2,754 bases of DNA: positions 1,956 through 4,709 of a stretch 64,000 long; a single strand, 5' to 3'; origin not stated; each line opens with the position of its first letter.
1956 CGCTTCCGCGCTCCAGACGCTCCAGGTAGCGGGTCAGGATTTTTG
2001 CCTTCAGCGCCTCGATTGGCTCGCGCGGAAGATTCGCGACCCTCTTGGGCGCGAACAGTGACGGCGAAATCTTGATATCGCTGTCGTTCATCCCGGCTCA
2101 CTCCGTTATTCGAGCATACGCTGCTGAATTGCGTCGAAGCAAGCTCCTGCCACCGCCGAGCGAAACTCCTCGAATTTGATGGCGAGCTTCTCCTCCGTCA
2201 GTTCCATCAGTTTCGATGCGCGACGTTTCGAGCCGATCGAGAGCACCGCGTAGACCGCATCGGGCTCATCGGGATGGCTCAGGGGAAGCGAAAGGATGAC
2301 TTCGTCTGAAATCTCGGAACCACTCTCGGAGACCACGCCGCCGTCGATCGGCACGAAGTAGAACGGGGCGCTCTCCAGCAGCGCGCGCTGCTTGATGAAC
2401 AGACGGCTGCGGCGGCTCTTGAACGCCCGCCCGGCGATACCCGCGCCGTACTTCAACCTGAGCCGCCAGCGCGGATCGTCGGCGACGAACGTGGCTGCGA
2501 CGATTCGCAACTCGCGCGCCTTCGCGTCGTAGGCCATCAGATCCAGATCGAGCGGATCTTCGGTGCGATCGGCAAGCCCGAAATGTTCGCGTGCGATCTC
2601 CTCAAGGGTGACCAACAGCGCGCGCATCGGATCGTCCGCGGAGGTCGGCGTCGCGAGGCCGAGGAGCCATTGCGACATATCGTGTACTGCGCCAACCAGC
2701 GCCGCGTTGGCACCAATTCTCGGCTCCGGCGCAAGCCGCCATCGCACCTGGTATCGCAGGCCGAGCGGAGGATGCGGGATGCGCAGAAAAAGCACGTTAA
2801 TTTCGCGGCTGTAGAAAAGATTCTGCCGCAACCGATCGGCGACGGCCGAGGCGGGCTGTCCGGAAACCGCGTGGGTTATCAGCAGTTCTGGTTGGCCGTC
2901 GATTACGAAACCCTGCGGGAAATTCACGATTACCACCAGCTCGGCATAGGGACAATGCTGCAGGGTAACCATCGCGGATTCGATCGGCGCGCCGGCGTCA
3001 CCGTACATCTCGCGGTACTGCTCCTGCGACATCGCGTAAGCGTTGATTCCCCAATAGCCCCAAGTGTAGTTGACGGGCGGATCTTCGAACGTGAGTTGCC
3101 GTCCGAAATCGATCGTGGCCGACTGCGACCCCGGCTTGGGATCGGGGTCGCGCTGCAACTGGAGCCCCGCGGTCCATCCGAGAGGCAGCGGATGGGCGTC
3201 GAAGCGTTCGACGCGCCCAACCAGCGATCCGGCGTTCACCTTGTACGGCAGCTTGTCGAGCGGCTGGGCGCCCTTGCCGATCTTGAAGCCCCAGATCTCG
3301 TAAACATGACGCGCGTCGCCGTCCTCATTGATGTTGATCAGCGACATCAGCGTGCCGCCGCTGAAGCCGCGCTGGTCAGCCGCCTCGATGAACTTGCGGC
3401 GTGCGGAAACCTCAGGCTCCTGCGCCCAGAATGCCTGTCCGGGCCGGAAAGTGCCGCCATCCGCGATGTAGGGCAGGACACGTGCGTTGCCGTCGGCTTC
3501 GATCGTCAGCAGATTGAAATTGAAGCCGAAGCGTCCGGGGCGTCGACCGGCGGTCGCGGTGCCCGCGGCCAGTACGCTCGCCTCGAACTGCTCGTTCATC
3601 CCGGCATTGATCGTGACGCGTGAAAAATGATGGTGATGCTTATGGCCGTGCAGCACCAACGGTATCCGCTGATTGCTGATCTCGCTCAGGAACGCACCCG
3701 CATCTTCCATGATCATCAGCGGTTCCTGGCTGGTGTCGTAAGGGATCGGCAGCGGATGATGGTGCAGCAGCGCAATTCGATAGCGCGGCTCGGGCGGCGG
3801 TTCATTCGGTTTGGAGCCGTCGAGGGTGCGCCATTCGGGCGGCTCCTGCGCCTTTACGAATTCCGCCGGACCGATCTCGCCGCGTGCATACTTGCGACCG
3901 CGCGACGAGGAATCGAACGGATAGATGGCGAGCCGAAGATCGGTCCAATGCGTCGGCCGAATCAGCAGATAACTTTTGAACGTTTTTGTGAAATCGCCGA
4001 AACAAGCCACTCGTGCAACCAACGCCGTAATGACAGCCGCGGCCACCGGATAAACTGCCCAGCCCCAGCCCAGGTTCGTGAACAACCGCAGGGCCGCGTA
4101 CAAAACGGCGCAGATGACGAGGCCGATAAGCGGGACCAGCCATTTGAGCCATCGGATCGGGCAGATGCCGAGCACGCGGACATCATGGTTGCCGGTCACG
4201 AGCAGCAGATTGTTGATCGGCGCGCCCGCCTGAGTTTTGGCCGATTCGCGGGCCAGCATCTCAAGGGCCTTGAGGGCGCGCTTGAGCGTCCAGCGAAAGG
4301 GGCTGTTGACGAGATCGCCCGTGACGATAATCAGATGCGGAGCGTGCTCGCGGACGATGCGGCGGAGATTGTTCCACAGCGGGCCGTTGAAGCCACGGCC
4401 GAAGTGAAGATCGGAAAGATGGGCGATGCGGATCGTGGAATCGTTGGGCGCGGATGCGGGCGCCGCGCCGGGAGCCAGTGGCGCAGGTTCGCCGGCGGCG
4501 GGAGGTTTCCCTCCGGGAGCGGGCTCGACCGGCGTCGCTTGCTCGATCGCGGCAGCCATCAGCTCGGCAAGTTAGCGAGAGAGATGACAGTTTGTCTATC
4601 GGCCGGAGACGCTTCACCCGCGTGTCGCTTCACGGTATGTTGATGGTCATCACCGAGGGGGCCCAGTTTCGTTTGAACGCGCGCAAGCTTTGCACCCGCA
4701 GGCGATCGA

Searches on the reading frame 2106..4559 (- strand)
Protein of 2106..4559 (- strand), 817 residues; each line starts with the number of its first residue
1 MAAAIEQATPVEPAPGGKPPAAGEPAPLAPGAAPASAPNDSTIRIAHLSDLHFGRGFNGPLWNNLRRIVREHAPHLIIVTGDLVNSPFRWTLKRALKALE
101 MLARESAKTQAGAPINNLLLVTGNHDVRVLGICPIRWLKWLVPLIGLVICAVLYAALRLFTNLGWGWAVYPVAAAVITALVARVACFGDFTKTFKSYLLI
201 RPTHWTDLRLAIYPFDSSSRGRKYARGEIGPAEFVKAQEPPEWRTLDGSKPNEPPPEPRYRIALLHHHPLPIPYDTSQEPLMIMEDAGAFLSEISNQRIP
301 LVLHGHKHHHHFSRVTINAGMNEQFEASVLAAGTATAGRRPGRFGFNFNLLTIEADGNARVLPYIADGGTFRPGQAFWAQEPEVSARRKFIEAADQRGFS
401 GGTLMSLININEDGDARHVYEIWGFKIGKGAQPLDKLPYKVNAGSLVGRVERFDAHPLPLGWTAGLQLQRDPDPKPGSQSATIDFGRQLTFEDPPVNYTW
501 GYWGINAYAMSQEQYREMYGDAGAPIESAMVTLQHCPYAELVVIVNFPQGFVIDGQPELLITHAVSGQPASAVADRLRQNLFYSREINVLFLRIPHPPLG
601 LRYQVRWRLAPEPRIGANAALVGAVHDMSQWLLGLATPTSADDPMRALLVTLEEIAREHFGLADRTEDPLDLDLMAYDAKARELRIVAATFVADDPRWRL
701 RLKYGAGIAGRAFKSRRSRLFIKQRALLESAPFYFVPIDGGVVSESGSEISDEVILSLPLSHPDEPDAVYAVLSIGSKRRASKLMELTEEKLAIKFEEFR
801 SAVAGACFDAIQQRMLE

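Call 35: search_protein_families(library=pfam, max_evalue=0.00001, proteins=[window:2106-4559:-])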
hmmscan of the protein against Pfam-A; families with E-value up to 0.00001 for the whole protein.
window:2106-4559:- (817 aa): 1 family
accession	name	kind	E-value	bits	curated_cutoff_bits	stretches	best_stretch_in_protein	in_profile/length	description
PF00149.33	Metallophos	-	9.8e-12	46.1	21.5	1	43-309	1-190/191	Calcineurin-like phosphoesterase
